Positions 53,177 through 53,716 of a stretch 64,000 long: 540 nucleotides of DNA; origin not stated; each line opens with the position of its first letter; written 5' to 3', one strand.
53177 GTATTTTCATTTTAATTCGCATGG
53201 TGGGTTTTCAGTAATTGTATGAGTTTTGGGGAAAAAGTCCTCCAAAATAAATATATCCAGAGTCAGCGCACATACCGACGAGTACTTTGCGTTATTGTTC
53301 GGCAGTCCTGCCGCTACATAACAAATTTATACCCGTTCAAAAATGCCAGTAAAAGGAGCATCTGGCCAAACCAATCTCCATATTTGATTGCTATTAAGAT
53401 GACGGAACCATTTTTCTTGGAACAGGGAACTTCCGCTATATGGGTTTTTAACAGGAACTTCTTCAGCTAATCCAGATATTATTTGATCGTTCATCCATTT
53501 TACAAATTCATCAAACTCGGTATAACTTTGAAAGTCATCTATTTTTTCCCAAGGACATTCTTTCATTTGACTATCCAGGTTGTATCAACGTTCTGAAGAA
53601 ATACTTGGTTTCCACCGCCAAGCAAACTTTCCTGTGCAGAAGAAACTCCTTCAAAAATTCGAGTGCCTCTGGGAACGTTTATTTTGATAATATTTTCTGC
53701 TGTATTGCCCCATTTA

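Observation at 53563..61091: Sec-signal RHS toxin immediately downstream of a lone YjbH/GfcD-family outer-membrane barrel: possible two-gene export unit in a T6SS-less lineage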

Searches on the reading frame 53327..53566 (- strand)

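Call 24: search_protein_families(library=pfam, proteins=[window:53327-53566:-], max_evalue=10)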
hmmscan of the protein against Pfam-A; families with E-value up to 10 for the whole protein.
window:53327-53566:- (79 aa): 1 family
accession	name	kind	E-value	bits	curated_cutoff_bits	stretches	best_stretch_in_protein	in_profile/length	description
PF15489.11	CTC1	-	0.15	10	27.8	1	43-78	738-770/1139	CST, telomere maintenance, complex subunit CTC1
